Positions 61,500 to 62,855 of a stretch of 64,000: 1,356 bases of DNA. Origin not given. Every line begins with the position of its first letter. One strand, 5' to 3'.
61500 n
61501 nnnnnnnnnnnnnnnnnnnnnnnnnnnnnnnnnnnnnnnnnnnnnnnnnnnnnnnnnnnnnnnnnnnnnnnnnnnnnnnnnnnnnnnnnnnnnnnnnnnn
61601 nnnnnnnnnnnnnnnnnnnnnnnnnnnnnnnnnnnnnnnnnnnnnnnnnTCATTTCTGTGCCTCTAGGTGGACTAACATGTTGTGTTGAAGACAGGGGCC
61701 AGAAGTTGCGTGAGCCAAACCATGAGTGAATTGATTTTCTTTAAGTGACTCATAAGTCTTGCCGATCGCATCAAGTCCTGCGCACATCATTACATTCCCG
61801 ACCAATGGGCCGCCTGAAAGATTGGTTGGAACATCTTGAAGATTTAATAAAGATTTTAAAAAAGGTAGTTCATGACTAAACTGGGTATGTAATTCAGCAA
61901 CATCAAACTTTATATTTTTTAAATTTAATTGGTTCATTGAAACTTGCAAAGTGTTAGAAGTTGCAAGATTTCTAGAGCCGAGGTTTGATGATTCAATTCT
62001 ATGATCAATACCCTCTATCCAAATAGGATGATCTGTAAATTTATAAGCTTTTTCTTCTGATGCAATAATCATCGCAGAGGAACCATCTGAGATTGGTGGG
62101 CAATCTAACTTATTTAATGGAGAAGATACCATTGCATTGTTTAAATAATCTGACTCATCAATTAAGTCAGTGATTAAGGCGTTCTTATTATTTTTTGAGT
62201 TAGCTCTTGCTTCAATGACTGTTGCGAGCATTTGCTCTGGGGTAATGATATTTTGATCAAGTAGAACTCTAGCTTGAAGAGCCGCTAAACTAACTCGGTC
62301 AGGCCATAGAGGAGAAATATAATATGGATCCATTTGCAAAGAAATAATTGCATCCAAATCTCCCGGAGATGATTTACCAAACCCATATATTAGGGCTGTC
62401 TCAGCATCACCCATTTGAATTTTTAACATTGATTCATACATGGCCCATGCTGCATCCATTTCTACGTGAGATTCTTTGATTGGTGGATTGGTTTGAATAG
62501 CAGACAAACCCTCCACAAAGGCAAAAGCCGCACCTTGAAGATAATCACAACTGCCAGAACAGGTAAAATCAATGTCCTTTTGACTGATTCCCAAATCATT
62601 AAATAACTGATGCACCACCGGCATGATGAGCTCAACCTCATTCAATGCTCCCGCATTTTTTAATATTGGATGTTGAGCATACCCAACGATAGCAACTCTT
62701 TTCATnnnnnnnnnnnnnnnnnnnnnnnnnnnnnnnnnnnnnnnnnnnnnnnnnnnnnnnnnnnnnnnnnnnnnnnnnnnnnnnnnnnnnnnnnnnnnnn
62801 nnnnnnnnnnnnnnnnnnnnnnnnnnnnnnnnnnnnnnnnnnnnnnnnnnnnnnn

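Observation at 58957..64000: Translationally coupled acyl-CoA ligase - DUF35 x2 - thiolase-fold x2 - crotonase x2 module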

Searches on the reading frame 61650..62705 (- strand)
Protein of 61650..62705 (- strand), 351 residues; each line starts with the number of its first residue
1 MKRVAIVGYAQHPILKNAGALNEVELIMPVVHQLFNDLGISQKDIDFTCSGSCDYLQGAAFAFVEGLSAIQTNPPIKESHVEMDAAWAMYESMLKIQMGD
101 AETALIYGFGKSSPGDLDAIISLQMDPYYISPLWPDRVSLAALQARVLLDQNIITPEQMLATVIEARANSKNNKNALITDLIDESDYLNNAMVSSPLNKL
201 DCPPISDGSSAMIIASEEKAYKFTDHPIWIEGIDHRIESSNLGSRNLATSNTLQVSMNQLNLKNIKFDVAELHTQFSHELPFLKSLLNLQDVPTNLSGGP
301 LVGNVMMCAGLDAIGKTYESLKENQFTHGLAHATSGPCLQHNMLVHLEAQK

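Call 4: search_protein_families(library=pfam, proteins=[window:61650-62705:-], max_evalue=0.01)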
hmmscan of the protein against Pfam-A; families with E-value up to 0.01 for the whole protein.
window:61650-62705:- (351 aa): 0 families

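Call 5: search_protein_families(library=ncbifam, proteins=[window:61650-62705:-], max_evalue=0.01)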
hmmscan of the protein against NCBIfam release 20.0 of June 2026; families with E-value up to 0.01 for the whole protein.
window:61650-62705:- (351 aa): 20 families
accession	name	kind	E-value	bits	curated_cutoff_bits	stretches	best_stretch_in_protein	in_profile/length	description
NF005924.0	PRK07937.1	subfamily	4.1e-123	411.3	419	1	1-350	2-352/353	lipid-transfer protein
NF004720.0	PRK06064.1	subfamily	2.3e-28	99.1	420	1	1-277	1-288/389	thiolase domain-containing protein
NF004722.0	PRK06066.1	equivalog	2e-25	89.6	516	1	2-277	4-288/385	thiolase domain-containing protein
NF004721.0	PRK06065.1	equivalog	1.1e-20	73.8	455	1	2-256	10-268/393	thiolase domain-containing protein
NF004811.0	PRK06158.1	subfamily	9.9e-20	70.8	421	1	3-277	9-284/384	acetyl-CoA acetyltransferase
NF009228.0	PRK12578.1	subfamily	1.2e-19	70.3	485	1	2-277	3-289/387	thiolase domain-containing protein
NF053570.1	AcCoTHIOL_METTL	equivalog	1.2e-17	63.9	600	1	137-277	141-286/385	acetyl-CoA acetyltransferase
NF006010.0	PRK08142.1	subfamily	2.2e-15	56.3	462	1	5-256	8-261/388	thiolase domain-containing protein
NF004982.0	PRK06365.1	equivalog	2.9e-14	53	695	1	87-247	104-267/430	thiolase domain-containing protein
NF005892.0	PRK07855.1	subfamily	1.4e-12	47.2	469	1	3-238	7-250/390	lipid-transfer protein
NF006180.0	PRK08313.1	subfamily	2.7e-12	46.2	514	1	2-279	4-290/389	thiolase domain-containing protein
NF006102.0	PRK08256.1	subfamily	1.7e-10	40.6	436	1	88-222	88-232/394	lipid-transfer protein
NF005704.0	PRK07516.1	subfamily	1.5e-09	37.3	412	1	2-257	2-266/389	thiolase domain-containing protein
NF004715.0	PRK06059.1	equivalog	4.3e-09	35.8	424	1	2-223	4-229/399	lipid-transfer protein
NF004810.0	PRK06157.1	equivalog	1.6e-08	34.1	403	1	155-239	162-251/400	acetyl-CoA acetyltransferase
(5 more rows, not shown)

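Call 6: find_encoding_contigs(protein=window:61650-62705:-, flank=10000, max_places=6)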
Protein window:61650-62705:- (351 aa): no gene with exactly this product is on record in the collection.

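Call 9: find_homologous_proteins(query=window:61650-62705:-)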
Query window:61650-62705:- (351 aa): 6864 proteins with E <= 0.001 among 8000 candidates; the best 120 are listed.
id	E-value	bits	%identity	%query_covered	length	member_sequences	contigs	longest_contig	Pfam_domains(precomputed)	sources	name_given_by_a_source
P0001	3.9e-210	715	91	100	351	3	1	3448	-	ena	-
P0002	2.9e-193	660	84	100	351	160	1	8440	-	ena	-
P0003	6.3e-193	659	82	100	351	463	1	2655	-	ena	-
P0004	3.1e-192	656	83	100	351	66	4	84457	-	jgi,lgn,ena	-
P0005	1.6e-186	637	81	100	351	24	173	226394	-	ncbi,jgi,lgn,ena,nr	ncbi:lipid-transfer protein [Gammaproteobacteria bacterium]|nr:lipid-transfer protein [Gammaproteoba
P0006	1.9e-183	627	78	100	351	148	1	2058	-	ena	-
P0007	1.7e-182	624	78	99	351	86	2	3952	-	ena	-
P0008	5.4e-182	623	77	100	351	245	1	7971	-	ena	-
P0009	1.1e-173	595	75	99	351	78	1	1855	-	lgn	-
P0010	8.1e-147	507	65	100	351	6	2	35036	-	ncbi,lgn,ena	-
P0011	5.8e-143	494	63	99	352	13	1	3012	-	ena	-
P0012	1.2e-142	493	64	99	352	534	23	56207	-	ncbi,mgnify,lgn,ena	mgnify:FL=1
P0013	3.3e-139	482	96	65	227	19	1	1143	-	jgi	jgi:acetyl-CoA acetyltransferase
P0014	3.9e-137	475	61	100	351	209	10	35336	-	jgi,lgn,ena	-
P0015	8.1e-133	461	95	63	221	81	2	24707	-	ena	-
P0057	5.8e-113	396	53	100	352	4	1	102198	-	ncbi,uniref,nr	ncbi:thiolase domain-containing protein [Endozoicomonas arenosclerae]|uniref:thiolase domain-contain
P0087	1.7e-109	384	53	99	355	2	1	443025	PF02803.25,PF22691.3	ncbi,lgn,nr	ncbi:3-ketoacyl-CoA thiolase [Halioglobus japonicus]|nr:3-ketoacyl-CoA thiolase [Halioglobus japonic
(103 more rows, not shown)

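Call 10: find_encoding_contigs(protein=P0005, flank=10000, max_places=4)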
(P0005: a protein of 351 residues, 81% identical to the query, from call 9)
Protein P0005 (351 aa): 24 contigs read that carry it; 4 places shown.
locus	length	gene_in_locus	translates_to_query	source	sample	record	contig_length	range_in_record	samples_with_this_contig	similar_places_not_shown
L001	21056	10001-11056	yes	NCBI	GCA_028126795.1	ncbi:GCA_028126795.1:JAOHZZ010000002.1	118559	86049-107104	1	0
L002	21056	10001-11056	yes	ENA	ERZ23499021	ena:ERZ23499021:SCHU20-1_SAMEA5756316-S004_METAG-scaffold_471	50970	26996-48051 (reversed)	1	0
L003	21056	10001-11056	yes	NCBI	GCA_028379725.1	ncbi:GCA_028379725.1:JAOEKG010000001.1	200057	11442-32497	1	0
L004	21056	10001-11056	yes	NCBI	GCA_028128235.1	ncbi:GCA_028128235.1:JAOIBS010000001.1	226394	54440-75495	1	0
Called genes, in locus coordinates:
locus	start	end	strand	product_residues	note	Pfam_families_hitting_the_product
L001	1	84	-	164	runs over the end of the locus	-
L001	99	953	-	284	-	PF02541:Ppx-GppA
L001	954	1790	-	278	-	PF03976:PPK2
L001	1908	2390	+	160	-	PF13577:SnoaL_4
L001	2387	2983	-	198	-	-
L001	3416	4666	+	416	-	PF01384:PHO4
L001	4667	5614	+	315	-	PF13609:Porin_4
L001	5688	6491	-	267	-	PF00106:adh_short, PF08659:KR (weak), PF13561:adh_short_C2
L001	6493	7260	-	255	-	PF00106:adh_short, PF01370:Epimerase, PF08659:KR, PF13561:adh_short_C2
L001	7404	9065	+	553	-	PF00501:AMP-binding, PF13193:AMP-binding_C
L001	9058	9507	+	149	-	PF01796:OB_ChsH2_C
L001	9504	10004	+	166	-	PF12172:zf-ChsH2, PF01796:OB_ChsH2_C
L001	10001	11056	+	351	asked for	-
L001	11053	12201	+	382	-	PF00108:Thiolase_N (faint), PF22691:Thiolase_C_1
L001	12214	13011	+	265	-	PF00378:ECH_1, PF16113:ECH_2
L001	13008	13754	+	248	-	PF00378:ECH_1, PF16113:ECH_2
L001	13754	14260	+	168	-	PF09335:VTT_dom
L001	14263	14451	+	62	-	-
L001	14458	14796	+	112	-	PF11969:DcpS_C, PF01230:HIT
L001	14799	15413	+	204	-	PF13577:SnoaL_4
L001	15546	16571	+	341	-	PF00753:Lactamase_B, PF21221:B_lactamase-like_C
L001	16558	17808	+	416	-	PF07690:MFS_1, PF13347:MFS_2 (weak), PF11700:ATG22, PF07690:MFS_1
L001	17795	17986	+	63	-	-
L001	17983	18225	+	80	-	-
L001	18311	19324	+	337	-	PF02353:CMAS (weak), PF01209:Ubie_methyltran (faint), PF13489:Methyltransf_23 (weak), PF13847:Methyltransf_31, PF08241:Methyltransf_11, PF08242:Methyltransf_12 (weak), PF13649:Methyltransf_25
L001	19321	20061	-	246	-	PF03009:GDPD, PF13653:GDPD_2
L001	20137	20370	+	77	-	PF04277:OAD_gamma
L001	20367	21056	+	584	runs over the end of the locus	PF00682:HMGL-like, PF25919:BSH_CusB (faint), PF02436:PYC_OADA, PF00364:Biotin_lipoyl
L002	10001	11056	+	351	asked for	-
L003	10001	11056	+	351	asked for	-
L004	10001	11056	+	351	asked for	-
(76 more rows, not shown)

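Call 13: search_solved_structures(query=window:61650-62705:-, max_evalue=0.001)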
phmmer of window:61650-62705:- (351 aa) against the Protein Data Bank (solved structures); distinct sequences matched with E-value up to 0.001: 4.
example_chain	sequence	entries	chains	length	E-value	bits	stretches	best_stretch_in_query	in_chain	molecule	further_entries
6esq_A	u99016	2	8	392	5.8e-11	45.6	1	2-277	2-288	acetoacetyl-CoA thiolase | Acetyl-CoA acetyltransferase thiolase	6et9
4yzo_A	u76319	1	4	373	2.8e-08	36.8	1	91-274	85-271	Putative acyl-CoA acyltransferase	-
4u4e_A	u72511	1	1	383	2.3e-07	33.8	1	140-280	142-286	Thiolase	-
7yvy_A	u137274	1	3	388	4.4e-07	32.8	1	2-246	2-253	Acetyl-CoA acetyltransferase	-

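Call 23: search_dna_similar(query=window:61650-62705:-, collection=plasmids, mode=protein, max_rows=25, max_evalue=1e-10)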
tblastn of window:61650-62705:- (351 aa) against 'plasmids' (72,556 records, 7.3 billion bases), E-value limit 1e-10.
Records with a match: 42; places in all: 46; records where one place covers at least 80% of the query: 35.
Best place of each record, by identity: <60% 42.
By first word of the organism name: Azospirillum 7; Rhodococcus 6; Streptomyces 5; Cupriavidus 5; Halomarina 3; Sulfitobacter 3; Achromobacter 3; Natrinema 2; Nonomuraea 1; Tsukamurella 1; and 6 more.
By predicted mobility (MOB-suite, as given by PLSDB): non-mobilizable 31; conjugative 6; mobilizable 5.
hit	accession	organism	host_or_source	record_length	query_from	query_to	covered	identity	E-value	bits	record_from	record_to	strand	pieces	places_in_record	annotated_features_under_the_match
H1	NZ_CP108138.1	Streptomyces sp. NBC_00184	-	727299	1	350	100%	43.9%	1e-86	292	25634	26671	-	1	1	thiolase domain-containing protein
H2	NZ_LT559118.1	Nonomuraea gerenzanensis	-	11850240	1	349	99%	43.1%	3e-77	265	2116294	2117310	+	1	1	none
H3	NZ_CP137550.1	Streptomyces sp. N50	Selaginella tamariscina,cell ...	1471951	2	348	99%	42.2%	1e-86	292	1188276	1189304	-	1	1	record has no annotation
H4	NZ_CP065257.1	Streptomyces clavuligerus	cell culture,lab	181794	2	349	99%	41.8%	5e-79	270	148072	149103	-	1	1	thiolase domain-containing protein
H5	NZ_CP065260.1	Streptomyces clavuligerus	cell culture,lab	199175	2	349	99%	41.8%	5e-79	270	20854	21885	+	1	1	thiolase domain-containing protein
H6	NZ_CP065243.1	Streptomyces clavuligerus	cell culture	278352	2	349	99%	41.8%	5e-79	270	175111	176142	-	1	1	thiolase domain-containing protein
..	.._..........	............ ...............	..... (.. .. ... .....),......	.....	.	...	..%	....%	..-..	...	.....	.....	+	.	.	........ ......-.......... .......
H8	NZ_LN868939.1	Nocardia farcinica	not known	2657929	4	350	99%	39.4%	5e-81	276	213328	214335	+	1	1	none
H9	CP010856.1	Marinovum algicola DG 898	-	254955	3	304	86%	27.9%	2e-11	73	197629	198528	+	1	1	Acetyl-CoA acetyltransferase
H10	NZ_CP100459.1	Halomarina sp. BND7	cell culture,sediment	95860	37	322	81%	29.2%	1e-12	77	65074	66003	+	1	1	3-ketoacyl-CoA thiolase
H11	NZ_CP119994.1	Halomarina sp. PSR21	cell culture,saline soil from Tarim ...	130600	37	322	81%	28.5%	1e-12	77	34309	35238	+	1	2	3-ketoacyl-CoA thiolase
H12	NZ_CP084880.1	Natrinema halophilum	pure culture,salt mine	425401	37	345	88%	25.9%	3e-11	72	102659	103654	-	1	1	thiolase domain-containing protein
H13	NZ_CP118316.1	Rhodococcus sp. DK180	pure culture,crude oil-contaminated soil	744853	2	301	85%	26.7%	6e-13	77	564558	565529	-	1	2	acetyl-CoA acetyltransferase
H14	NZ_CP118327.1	Rhodococcus sp. DK17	pure culture,crude oil-contaminated soil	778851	2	301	85%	26.7%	6e-13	77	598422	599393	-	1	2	acetyl-CoA acetyltransferase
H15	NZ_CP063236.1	Rhodococcus qingshengii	soil,Saratov Oil Refinery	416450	2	301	85%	26.4%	7e-12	74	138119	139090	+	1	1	acetyl-CoA acetyltransferase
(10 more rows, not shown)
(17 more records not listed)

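Call 24: get_annotated_region(hit=H7, flank=12000)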
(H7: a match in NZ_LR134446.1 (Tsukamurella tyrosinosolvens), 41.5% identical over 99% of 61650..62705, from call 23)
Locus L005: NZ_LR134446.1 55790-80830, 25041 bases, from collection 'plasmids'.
description: Tsukamurella tyrosinosolvens strain NCTC13231 plasmid 4, complete sequence
organism: Tsukamurella tyrosinosolvens (NCBI taxid 57704)
taxonomy: Bacteria; Actinomycetota; Actinomycetes; Mycobacteriales; Tsukamurellaceae; Tsukamurella; Tsukamurella tyrosinosolvens
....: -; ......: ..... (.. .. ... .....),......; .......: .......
typing (MOB-suite, as given by PLSDB): non-mobilizable
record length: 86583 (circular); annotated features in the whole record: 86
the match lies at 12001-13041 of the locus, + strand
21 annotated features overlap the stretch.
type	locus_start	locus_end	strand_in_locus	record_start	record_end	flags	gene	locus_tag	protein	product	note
CDS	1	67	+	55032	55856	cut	-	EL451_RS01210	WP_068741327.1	ABC transporter permease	-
CDS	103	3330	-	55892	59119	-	-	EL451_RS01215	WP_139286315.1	BTAD domain-containing putative transcriptional regulator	-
CDS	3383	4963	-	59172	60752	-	-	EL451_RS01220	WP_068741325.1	succinic semialdehyde dehydrogenase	-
CDS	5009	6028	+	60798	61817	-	-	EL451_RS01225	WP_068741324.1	LLM class F420-dependent oxidoreductase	GO:0008150 - biological_process [Evidence IEA]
CDS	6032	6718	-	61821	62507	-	-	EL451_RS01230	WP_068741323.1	hypothetical protein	-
CDS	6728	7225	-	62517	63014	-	-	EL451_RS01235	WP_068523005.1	PPOX class F420-dependent oxidoreductase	-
CDS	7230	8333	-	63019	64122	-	-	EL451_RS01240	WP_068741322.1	nitronate monooxygenase family protein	-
CDS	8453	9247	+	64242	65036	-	-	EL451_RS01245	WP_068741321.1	crotonase/enoyl-CoA hydratase family protein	-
CDS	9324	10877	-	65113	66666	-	-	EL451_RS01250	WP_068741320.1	AMP-binding protein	-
CDS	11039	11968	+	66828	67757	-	-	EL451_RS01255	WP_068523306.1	OB-fold nucleic acid binding domain-containing protein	-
CDS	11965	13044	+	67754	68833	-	-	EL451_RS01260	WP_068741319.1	thiolase domain-containing protein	-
CDS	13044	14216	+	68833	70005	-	-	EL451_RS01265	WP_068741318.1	thiolase domain-containing protein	-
CDS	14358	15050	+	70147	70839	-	-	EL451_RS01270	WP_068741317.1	FCD domain-containing protein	-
CDS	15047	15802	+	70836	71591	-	-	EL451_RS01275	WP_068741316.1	creatininase family protein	-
CDS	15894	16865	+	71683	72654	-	-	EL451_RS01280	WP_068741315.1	PHB depolymerase family esterase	-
CDS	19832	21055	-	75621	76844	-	-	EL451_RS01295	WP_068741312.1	cytochrome P450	-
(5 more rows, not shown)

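Call 25: get_annotated_region(hit=H1, flank=12000)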
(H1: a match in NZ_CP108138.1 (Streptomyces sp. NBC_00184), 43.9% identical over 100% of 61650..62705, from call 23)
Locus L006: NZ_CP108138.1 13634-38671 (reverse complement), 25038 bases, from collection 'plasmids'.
description: Streptomyces sp. NBC_00184 plasmid unnamed1, complete sequence
organism: Streptomyces sp. NBC_00184 (NCBI taxid 2975673)
taxonomy: Bacteria; Actinomycetota; Actinomycetes; Kitasatosporales; Streptomycetaceae; Streptomyces; Streptomyces sp. NBC 00184
host: -; source: -; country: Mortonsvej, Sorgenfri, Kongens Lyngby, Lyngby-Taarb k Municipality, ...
typing (MOB-suite, as given by PLSDB): non-mobilizable
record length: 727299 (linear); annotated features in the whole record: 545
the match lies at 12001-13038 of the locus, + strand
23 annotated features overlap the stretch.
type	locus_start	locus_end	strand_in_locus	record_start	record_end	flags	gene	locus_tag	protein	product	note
CDS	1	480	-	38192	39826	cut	-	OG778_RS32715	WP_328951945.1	FAD-dependent monooxygenase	-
CDS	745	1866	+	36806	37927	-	-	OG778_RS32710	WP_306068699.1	SchA/CurD-like domain-containing protein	-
CDS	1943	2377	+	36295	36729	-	-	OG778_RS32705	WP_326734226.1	cupin domain-containing protein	-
CDS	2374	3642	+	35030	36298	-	-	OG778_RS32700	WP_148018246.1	beta-ketoacyl-[acyl-carrier-protein] synthase family protein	GO:0006633 - fatty acid biosynthetic process [Evidence IEA]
CDS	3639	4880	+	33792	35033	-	-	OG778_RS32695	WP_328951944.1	beta-ketoacyl synthase N-terminal-like domain-containing protein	-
CDS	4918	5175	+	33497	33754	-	-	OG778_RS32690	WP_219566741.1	acyl carrier protein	-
CDS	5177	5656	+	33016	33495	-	-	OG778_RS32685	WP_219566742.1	SRPBCC family protein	-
CDS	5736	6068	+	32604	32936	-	-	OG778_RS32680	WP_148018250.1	TcmI family type II polyketide cyclase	-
CDS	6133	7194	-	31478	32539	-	-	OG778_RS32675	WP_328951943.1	methyltransferase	-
CDS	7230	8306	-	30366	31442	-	-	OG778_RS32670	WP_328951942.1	right-handed parallel beta-helix repeat-containing protein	-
CDS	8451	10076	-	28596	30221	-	-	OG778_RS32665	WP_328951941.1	acyl-CoA synthetase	-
CDS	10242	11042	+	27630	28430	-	-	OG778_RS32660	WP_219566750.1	crotonase/enoyl-CoA hydratase family protein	-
CDS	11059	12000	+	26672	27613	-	-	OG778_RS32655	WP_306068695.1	OB-fold nucleic acid binding domain-containing protein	-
CDS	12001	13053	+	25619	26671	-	-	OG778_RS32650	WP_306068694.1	thiolase domain-containing protein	-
CDS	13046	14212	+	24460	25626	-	-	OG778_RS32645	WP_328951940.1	thiolase domain-containing protein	-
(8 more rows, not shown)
